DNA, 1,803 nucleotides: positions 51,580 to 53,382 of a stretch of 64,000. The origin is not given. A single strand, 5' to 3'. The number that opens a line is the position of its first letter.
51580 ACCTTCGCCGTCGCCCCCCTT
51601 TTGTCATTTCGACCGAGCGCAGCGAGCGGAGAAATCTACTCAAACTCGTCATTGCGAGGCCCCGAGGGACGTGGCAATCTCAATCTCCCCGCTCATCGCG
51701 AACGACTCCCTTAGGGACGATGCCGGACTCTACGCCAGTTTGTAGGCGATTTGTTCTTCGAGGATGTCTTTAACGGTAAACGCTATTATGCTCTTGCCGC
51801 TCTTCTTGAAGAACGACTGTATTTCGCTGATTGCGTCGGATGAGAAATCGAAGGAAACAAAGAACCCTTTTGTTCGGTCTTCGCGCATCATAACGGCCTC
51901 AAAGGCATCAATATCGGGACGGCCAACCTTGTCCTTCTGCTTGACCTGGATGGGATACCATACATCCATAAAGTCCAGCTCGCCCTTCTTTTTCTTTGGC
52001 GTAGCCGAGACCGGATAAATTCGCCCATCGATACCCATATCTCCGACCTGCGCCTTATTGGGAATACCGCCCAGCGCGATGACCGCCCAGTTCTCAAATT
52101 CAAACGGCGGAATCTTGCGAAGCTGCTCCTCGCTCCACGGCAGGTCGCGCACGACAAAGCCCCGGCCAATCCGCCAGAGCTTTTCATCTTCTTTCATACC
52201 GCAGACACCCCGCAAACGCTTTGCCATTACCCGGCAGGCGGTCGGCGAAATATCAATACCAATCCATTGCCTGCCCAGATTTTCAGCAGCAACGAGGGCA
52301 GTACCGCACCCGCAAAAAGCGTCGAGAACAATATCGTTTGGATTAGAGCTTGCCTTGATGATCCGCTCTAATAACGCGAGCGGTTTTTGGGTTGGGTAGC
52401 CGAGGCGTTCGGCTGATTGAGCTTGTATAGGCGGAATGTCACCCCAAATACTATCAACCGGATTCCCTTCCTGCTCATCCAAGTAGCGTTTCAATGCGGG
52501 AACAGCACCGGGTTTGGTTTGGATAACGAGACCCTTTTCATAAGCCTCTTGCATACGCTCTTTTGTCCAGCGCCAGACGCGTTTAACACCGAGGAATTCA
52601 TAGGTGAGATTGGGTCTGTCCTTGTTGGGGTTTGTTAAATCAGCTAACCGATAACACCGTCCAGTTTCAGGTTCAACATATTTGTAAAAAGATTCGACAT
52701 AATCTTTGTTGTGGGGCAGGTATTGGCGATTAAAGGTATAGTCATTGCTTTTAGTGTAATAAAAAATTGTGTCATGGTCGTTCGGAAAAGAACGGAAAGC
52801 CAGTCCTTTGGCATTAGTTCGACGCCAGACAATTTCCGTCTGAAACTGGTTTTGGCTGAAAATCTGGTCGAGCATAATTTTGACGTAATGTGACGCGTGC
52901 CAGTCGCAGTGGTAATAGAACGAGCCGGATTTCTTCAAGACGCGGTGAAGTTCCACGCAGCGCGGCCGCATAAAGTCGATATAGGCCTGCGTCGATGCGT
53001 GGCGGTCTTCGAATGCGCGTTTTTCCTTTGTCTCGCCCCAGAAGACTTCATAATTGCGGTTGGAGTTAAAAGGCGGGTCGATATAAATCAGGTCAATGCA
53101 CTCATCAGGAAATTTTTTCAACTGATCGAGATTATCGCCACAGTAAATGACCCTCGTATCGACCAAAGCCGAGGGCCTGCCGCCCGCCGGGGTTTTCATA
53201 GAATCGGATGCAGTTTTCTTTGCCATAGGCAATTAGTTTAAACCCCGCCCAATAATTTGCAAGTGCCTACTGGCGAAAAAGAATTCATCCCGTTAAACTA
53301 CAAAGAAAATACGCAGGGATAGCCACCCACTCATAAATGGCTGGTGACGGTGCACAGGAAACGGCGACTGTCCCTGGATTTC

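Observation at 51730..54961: Low-GC two-gene defence-like islet: MTase-nuclease fusion divergent from a TPR-HEPN protein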

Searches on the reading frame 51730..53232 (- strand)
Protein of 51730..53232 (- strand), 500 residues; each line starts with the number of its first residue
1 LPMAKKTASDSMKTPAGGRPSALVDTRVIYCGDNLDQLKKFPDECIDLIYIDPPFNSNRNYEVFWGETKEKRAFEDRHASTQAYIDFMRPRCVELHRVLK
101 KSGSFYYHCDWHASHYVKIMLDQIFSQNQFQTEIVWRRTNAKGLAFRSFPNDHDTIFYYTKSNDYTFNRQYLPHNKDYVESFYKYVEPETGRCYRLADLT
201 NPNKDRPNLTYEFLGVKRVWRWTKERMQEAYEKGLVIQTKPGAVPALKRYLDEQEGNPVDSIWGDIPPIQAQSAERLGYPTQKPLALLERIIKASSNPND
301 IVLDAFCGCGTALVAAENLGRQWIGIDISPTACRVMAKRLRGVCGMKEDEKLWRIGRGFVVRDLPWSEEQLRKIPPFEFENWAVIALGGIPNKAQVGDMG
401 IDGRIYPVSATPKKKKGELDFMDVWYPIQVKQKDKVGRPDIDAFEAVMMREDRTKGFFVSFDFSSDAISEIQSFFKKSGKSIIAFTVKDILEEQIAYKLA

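Call 3: search_protein_families(library=pfam, proteins=[window:51730-53232:-], max_evalue=1)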
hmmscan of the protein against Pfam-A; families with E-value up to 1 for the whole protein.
window:51730-53232:- (500 aa): 10 families
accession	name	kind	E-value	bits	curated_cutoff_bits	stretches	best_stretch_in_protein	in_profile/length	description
PF01555.25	N6_N4_Mtase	-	4.8e-53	180.8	26.7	1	46-336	1-219/221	DNA methylase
PF13847.12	Methyltransf_31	-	1.8e-07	31.4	27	2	298-340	3-48/145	Methyltransferase domain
PF04471.18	Mrr_cat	-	2.1e-05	25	21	1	374-473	4-99/115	Restriction endonuclease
PF13649.12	Methyltransf_25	-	0.00017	22.6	27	1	302-341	1-42/97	Methyltransferase domain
PF03602.21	Cons_hypoth95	-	0.00053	20.1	24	1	31-74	97-142/182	Conserved hypothetical protein 95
PF08241.18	Methyltransf_11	-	0.0026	18.8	21.2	0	307-341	5-39/95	Methyltransferase domain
PF09445.16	Methyltransf_15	-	0.0072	16.4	22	1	301-339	3-41/165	RNA cap guanine-N2 methyltransferase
PF02475.24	TRM5-TYW2_MTfase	-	0.026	14.9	28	1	292-339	30-79/164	TRM5/TYW2 methyltransferase domain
PF06325.19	PrmA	-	0.089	12.7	22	1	281-336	148-200/296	Ribosomal protein L11 methyltransferase (PrmA)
PF08242.18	Methyltransf_12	-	0.12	13.6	30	1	304-344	2-44/98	Methyltransferase domain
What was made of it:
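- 51733..52182 (-): Mrr-type nuclease domain (aa ~351-500). Pfam Mrr_cat aa 374-473 (call 3).
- On Beta-class N6/N4 DNA methyltransferase (PF01555): 180.8 bits against a cut-off of 26.7 (call 3).
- On Mrr_cat PD-(D/E)xK nuclease (PF04471): 25.0 bits against a cut-off of 21, aa 374-473 (call 3).
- On Type IIG/IIL single-chain restriction-modification enzymes: The architecture is a beta-class methylase followed by the nuclease (call 3).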

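Call 4: search_protein_families(library=padloc, proteins=[window:51730-53232:-], max_evalue=1)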
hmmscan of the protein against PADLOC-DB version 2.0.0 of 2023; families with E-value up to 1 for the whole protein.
window:51730-53232:- (500 aa): 83 families (the best 25 are shown)
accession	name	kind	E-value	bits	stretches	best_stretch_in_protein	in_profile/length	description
PDLC03339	MTase_II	-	1.6e-65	219.4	2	28-171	5-146/399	Type II methyltransferase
PDLC03354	MTase_II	-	6.1e-62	208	1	36-341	70-383/425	Type II methyltransferase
PDLC03300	MTase_II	-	1.3e-51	173.5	2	28-171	13-173/302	Type II methyltransferase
PDLC03371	MTase_II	-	6.4e-47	158.3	1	28-341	12-253/260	Type II methyltransferase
PDLC03299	MTase_II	-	9.9e-43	144.7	2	27-170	15-146/296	Type II methyltransferase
PDLC03644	MTase_III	-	3e-39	133.2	1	29-345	41-398/542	Type III methyltransferase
PDLC03633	MTase_III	-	4.4e-38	129.4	2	44-181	98-246/616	Type III methyltransferase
PDLC03638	MTase_III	-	1.3e-35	121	1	38-345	395-682/816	Type III methyltransferase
PDLC03738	oMTase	-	3.3e-35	119.5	2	27-180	21-179/376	orphan methyltransferase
PDLC03216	MTase_II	-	3.4e-35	119.7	2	279-349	194-264/364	Type II methyltransferase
PDLC03320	MTase_II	-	4.1e-34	116.1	2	257-344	193-278/289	Type II methyltransferase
PDLC03636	MTase_III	-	3.4e-33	113.3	2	26-188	47-196/575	Type III methyltransferase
PDLC03635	MTase_III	-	4.4e-32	109.6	2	36-184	231-372/708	Type III methyltransferase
PDLC03265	MTase_II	-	7.9e-29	99.1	2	28-166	26-153/333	Type II methyltransferase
PDLC03387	MTase_II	-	2e-28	97.4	2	131-343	143-278/289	Type II methyltransferase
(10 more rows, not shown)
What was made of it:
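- On Type IIG/IIL single-chain restriction-modification enzymes: PADLOC's top hits are MTase_II/III (call 4)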

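Call 5: search_protein_families(library=ncbifam, proteins=[window:51730-53232:-], max_evalue=1)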
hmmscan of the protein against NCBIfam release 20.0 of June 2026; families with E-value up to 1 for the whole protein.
window:51730-53232:- (500 aa): 14 families
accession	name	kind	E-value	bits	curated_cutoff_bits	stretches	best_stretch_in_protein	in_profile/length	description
NF050803.1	DnaMtaseCcrMCaul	equivalog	3.5e-34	118.2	830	2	28-177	5-158/350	adenine-specific DNA-methyltransferase CcrM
NF008572.0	PRK11524.1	equivalog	1e-32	113.5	292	2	267-347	183-263/294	adenine-specific DNA-methyltransferase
NF010253.0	PRK13699.1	subfamily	2e-16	60.4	244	2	279-343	144-208/226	DNA methyltransferase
TIGR01177.1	TIGR01177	hypoth_equivalog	0.0011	18.4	316.55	1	297-329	181-213/330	TIGR01177 family methyltransferase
NF043040.1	corrin_prot_MT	hypoth_equivalog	0.0014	18.1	180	1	288-341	31-84/216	corrinoid protein-associated methyltransferase CpaM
NF047732.1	tRNAMtaseTrm5bMeth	equivalog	0.0038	16.3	500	1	291-339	191-238/337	tRNA (guanine(37)-N1)-methyltransferase Trm5b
TIGR03534.1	RF_mod_PrmC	equivalog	0.0058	16.1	199.1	0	288-338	77-130/253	peptide chain release factor N(5)-glutamine methyltransferase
NF011529.0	PRK14968.1-3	equivalog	0.0067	15.9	162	1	276-337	15-73/198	putative methyltransferase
NF040539.1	AST_met_ArsM_2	exception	0.0083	16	240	1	296-349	54-106/262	putative arsinothricin biosynthesis methyltransferase ArsM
NF045667.1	MTase_DVU1556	equivalog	0.029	13.8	155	1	287-338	10-63/213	DVU_1556 family methyltransferase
NF011527.0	PRK14968.1-1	equivalog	0.045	13.5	242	1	286-338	22-75/192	putative methyltransferase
TIGR00095.1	TIGR00095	equivalog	0.17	11.5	117.5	1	45-62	124-141/194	16S rRNA (guanine(966)-N(2))-methyltransferase RsmD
NF001790.0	PRK00517.3-3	equivalog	0.19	11.1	269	1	295-333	119-158/262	50S ribosomal protein L11 methyltransferase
NF041820.1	daptide_MTase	equivalog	0.24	10.8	175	1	290-341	28-79/243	daptide-type RiPP biosynthesis methyltransferase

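Call 12: find_homologous_proteins(query=window:51733-53232:-)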
Query window:51733-53232:- (500 aa): 8000 proteins with E <= 0.001 among 8000 candidates; the best 120 are listed.
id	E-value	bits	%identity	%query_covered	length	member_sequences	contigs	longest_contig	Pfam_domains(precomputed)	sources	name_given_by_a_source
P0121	0.0e+0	1158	100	98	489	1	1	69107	PF13847.13,PF04471.19,PF01555.25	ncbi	-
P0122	0.0e+0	1103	96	96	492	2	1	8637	PF13847.13,PF01555.25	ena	-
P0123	0.0e+0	1093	92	100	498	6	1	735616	PF13847.13,PF01555.25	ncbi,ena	-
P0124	0.0e+0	1091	93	100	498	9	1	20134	PF13847.13,PF04471.19,PF01555.25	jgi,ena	-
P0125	0.0e+0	1082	90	100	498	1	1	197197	PF13847.13,PF01555.25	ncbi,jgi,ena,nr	ncbi:MAG TPA: DNA methyltransferase [Sedimentisphaerales bacterium]|nr:DNA methyltransferase [Sedime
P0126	0.0e+0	1079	92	97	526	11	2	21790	PF13847.13,PF04471.19,PF01555.25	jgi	-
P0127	0.0e+0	1070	89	100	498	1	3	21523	PF01555.25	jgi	jgi:site-specific DNA-methyltransferase (adenine-specific)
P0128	0.0e+0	1069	90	100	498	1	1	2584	PF13847.13,PF01555.25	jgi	jgi:site-specific DNA-methyltransferase (adenine-specific)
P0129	0.0e+0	1065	90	97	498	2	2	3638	PF01555.25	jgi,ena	-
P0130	0.0e+0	1062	90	97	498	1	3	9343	PF01555.25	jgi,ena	-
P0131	0.0e+0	1060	90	98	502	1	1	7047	PF13847.13,PF01555.25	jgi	-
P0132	0.0e+0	1060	91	97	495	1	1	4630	PF13847.13,PF01555.25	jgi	-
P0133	0.0e+0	1058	89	100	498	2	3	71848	PF01555.25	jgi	jgi:site-specific DNA-methyltransferase (adenine-specific)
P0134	0.0e+0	1058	90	97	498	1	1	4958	PF01555.25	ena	-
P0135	0.0e+0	1058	88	100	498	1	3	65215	PF01555.25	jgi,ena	-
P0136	0.0e+0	1057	88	100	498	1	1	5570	PF01555.25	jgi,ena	-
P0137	0.0e+0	1056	88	100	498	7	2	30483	PF13847.13,PF01555.25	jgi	-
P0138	0.0e+0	1054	88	100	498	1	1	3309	PF13847.13,PF03602.22,PF01555.25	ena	-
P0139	0.0e+0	1054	89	100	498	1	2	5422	PF01555.25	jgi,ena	-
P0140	0.0e+0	1054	88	100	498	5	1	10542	PF13847.13,PF01555.25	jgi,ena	-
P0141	0.0e+0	1052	87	100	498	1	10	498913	PF13847.13,PF04471.19,PF01555.25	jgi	jgi:DNA modification methylase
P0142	0.0e+0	1052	87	100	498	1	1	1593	PF13847.13,PF01555.25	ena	-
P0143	0.0e+0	1051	87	100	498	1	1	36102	PF13847.13,PF04471.19,PF01555.25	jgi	jgi:DNA modification methylase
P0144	0.0e+0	1051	88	97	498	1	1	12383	PF13847.13,PF03602.22,PF01555.25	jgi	-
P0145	0.0e+0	1049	90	96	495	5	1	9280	PF01555.25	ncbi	-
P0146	0.0e+0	1048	89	97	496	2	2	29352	PF13847.13,PF01555.25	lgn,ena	-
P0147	0.0e+0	1048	90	97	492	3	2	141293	PF01555.25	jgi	-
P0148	0.0e+0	1045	88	100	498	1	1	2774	PF13847.13,PF01555.25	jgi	jgi:site-specific DNA-methyltransferase (adenine-specific)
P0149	0.0e+0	1045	90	97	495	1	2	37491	PF01555.25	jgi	-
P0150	0.0e+0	1043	90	96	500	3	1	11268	PF01555.25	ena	-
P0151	0.0e+0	1043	87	100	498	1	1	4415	PF13847.13,PF01555.25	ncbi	-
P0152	0.0e+0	1042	87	100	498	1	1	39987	PF01555.25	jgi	jgi:site-specific DNA-methyltransferase (adenine-specific)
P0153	0.0e+0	1042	89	97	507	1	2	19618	PF13847.13,PF01555.25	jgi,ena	-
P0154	0.0e+0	1041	87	100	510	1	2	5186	PF01555.25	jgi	-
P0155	0.0e+0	1041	88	97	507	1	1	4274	PF13847.13,PF01555.25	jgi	-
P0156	0.0e+0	1040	87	100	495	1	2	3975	PF04471.19,PF01555.25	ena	-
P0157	0.0e+0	1039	88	97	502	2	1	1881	PF13847.13,PF01555.25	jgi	-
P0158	0.0e+0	1038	87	100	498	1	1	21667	PF13847.13,PF04471.19,PF01555.25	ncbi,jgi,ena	ncbi:MAG: DNA methyltransferase [Sedimentisphaerales bacterium]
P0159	0.0e+0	1037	86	100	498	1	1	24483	PF13847.13,PF01555.25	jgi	jgi:site-specific DNA-methyltransferase (adenine-specific)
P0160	0.0e+0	1035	86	100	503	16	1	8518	PF01555.25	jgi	jgi:site-specific DNA-methyltransferase (adenine-specific)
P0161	0.0e+0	1033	86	100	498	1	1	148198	PF01555.25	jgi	jgi:site-specific DNA-methyltransferase (adenine-specific)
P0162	0.0e+0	1033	86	100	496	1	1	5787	PF01555.25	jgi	jgi:DNA modification methylase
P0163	0.0e+0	1029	87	100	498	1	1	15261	PF04471.19,PF01555.25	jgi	jgi:site-specific DNA-methyltransferase (adenine-specific)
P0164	0.0e+0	1027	88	96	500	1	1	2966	PF01555.25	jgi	jgi:DNA modification methylase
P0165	0.0e+0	1025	88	96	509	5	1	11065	PF13847.13,PF01555.25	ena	-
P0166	0.0e+0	1024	86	100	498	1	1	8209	PF13847.13,PF01555.25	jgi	jgi:site-specific DNA-methyltransferase (adenine-specific)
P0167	0.0e+0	1023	85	100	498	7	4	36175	PF01555.25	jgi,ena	-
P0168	0.0e+0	1022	85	100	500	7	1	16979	PF04471.19,PF01555.25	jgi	-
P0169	0.0e+0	1018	86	97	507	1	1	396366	PF04471.19,PF01555.25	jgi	jgi:site-specific DNA-methyltransferase (adenine-specific)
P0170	0.0e+0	1017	86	98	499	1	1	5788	PF13847.13,PF04471.19,PF01555.25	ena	-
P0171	0.0e+0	1016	86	97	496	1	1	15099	PF01555.25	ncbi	-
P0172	0.0e+0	1012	84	100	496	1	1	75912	PF04471.19,PF01555.25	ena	-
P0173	0.0e+0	1011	86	100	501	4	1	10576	PF13847.13,PF01555.25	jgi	-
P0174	1.7e-298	1008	87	96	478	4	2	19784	PF13847.13,PF01555.25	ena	-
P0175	1.7e-295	998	83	100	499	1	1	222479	PF01555.25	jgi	jgi:DNA modification methylase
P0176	1.2e-293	992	83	99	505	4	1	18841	PF13847.13,PF01555.25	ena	-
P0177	3.5e-293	991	82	100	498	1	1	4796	PF01555.25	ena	-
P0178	6.0e-293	990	82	100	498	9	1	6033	PF01555.25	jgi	jgi:site-specific DNA-methyltransferase (adenine-specific)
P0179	8.8e-293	990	84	97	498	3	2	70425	PF13847.13,PF04471.19,PF01555.25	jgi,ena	-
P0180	7.1e-289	977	84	97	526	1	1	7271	PF03602.22,PF01555.25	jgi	jgi:site-specific DNA-methyltransferase (adenine-specific)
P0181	8.2e-288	973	81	100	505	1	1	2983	PF03602.22,PF04471.19,PF01555.25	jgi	jgi:site-specific DNA-methyltransferase (adenine-specific)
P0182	3.9e-287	971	81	100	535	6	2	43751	PF01555.25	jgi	jgi:site-specific DNA-methyltransferase (adenine-specific)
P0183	2.9e-286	968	81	100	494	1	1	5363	PF01555.25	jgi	-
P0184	6.5e-286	967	83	97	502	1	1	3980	PF13847.13,PF01555.25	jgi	jgi:site-specific DNA-methyltransferase (adenine-specific)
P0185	1.5e-285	966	83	96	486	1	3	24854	PF04471.19,PF01555.25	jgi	-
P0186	5.0e-285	964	80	100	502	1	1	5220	PF01555.25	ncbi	-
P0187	1.0e-283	960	80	100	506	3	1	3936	PF01555.25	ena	-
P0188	3.8e-282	954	79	100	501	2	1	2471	PF04471.19,PF01555.25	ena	-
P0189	7.2e-282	954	81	100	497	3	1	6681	PF01555.25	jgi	jgi:site-specific DNA-methyltransferase (adenine-specific)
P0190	4.6e-281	951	79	100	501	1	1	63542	PF13847.13,PF01555.25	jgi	jgi:site-specific DNA-methyltransferase (adenine-specific)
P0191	5.7e-281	951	79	100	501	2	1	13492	PF04471.19,PF01555.25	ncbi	-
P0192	6.5e-280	947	79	100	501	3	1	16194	PF03602.22,PF04471.19,PF01555.25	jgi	jgi:site-specific DNA-methyltransferase (adenine-specific)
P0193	9.2e-280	947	78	99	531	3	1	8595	PF01555.25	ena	-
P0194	1.3e-279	946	78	100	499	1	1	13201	PF13847.13,PF01555.25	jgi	-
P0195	9.4e-279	943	78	100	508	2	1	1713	PF01555.25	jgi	-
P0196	2.1e-278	942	79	98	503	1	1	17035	PF01555.25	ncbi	-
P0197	9.8e-278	940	79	98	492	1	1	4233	PF01555.25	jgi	-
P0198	2.4e-277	939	78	100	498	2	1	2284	PF01555.25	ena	-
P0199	3.6e-277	938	80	99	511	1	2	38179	PF01555.25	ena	-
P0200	5.0e-275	931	77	100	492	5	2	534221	PF01555.25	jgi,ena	-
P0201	1.3e-273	926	89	87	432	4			PF01555.25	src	-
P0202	2.0e-273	926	79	96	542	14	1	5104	PF13847.13,PF13649.13,PF01555.25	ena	-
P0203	6.3e-272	921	77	100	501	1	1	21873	PF01555.25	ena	-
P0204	8.5e-272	920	77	100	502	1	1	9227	PF03602.22,PF01555.25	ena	-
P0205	1.9e-271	919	77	99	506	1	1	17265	PF13847.13,PF01555.25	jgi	jgi:site-specific DNA-methyltransferase (adenine-specific)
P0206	3.4e-271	918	80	100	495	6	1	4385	PF13847.13,PF04471.19,PF01555.25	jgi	jgi:DNA modification methylase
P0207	4.1e-271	918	76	100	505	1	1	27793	PF01555.25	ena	-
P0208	4.9e-271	918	79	100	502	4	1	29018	PF13847.13,PF04471.19,PF01555.25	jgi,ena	-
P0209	7.6e-271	917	78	97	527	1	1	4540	PF13847.13,PF01555.25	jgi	jgi:DNA modification methylase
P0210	1.7e-270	916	76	100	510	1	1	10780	PF01555.25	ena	-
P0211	1.7e-270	916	91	83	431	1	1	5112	PF01555.25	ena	-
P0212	1.5e-269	913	73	96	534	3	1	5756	PF01555.25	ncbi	-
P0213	1.9e-269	913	77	100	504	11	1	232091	PF13847.13,PF01555.25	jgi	jgi:site-specific DNA-methyltransferase (adenine-specific)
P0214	3.4e-269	912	77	96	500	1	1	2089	PF01555.25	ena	-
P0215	3.5e-269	912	75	100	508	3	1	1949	PF01555.25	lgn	-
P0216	6.5e-269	911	78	98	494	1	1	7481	PF01555.25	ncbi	-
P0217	1.2e-268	910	78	97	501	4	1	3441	PF13847.13,PF01555.25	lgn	-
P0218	2.2e-268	909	77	97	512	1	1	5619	PF01555.25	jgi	jgi:site-specific DNA-methyltransferase (adenine-specific)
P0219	3.1e-267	905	78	96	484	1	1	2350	PF01555.25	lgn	-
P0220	1.3e-266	903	77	100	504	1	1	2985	PF13847.13,PF01555.25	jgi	-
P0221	1.9e-266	903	76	99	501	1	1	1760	PF01555.25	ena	-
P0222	6.9e-265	898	77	97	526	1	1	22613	PF01555.25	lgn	-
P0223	1.2e-264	897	78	96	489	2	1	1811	PF13847.13,PF01555.25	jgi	jgi:DNA modification methylase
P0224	1.5e-264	896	75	100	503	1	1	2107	PF13847.13,PF01555.25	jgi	jgi:DNA modification methylase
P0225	1.9e-264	896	77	97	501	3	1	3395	PF13847.13,PF01555.25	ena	-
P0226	4.6e-264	895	76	96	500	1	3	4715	PF13847.13,PF04471.19,PF01555.25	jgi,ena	-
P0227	1.3e-263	893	77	97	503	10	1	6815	PF13847.13,PF01555.25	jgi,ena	-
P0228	2.0e-263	893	76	98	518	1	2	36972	PF01555.25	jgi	jgi:site-specific DNA-methyltransferase (adenine-specific)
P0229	5.6e-263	891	76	100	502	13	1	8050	PF13847.13,PF04471.19,PF01555.25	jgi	jgi:site-specific DNA-methyltransferase (adenine-specific)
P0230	6.9e-263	891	77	96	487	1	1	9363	PF01555.25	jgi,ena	-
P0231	6.9e-263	891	77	97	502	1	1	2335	PF13847.13,PF04471.19,PF01555.25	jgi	jgi:DNA modification methylase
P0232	7.4e-263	891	74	100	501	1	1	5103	PF13847.13,PF01555.25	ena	-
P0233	9.3e-263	890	75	100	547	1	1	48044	PF01555.25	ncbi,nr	ncbi:MAG: DNA methyltransferase [Planctomycetota bacterium]|nr:DNA methyltransferase [Planctomycetot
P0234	1.4e-262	890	76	96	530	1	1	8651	PF01555.25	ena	-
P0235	3.0e-262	889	74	100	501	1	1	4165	PF13847.13,PF01555.25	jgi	-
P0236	3.3e-262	889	76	100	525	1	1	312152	PF01555.25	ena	-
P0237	5.1e-262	888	77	96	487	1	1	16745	PF01555.25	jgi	jgi:DNA modification methylase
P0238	7.0e-262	888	76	96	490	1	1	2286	PF01555.25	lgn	-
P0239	7.9e-262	887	73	100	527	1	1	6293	PF04471.19,PF01555.25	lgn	-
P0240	8.3e-262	887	77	96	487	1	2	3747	PF01555.25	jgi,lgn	-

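Call 28: find_related_loci(query=window:51733-53232:-, collection=metagenome_contigs, flank=10000)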
Query window:51733-53232:- (500 aa) in metagenome_contigs; peptide patterns used: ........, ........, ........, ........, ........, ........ (x = any residue, [..] = any of these).
600 stretches matched a pattern (row limit reached: there are more); 595 encode a relative of the query (tblastn E <= 1e-3); the best 80 are kept; 80 distinct loci.
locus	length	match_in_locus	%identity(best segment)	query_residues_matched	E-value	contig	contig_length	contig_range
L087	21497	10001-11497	90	2-500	0e+0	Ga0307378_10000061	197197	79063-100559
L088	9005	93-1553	92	14-500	0e+0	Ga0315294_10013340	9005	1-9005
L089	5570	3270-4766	88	2-500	0e+0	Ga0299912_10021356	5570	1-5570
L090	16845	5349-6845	89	2-500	0e+0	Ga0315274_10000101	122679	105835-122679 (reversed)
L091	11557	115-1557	91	20-500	0e+0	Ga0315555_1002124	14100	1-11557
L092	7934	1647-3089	91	20-500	0e+0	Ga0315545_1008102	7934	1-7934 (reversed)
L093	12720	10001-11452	89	17-500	0e+0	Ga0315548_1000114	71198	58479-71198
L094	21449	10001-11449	90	18-500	0e+0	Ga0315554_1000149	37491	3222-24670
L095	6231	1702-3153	88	17-500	0e+0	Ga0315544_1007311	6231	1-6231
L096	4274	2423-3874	88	17-500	0e+0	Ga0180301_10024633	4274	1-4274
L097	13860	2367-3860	85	3-500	0e+0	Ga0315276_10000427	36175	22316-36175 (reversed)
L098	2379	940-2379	84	3-482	0e+0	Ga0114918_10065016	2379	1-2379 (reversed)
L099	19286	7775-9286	78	4-500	0e+0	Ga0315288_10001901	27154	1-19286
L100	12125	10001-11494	77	2-499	0e+0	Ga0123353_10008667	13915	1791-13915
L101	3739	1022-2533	79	2-500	0e+0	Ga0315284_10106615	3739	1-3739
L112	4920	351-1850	73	3-500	0e+0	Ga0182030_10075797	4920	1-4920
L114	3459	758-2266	73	6-500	0e+0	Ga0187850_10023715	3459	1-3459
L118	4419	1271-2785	73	3-500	0e+0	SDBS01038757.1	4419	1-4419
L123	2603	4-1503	72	3-500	0e+0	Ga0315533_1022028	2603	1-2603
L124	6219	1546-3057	71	3-500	0e+0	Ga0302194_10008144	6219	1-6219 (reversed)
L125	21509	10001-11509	71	4-500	0e+0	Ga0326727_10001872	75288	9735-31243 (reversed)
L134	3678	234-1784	69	2-500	0e+0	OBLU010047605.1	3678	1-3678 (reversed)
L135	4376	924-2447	70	1-500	0e+0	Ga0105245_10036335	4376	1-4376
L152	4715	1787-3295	68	3-499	0e+0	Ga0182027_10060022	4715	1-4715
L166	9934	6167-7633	69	23-500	0e+0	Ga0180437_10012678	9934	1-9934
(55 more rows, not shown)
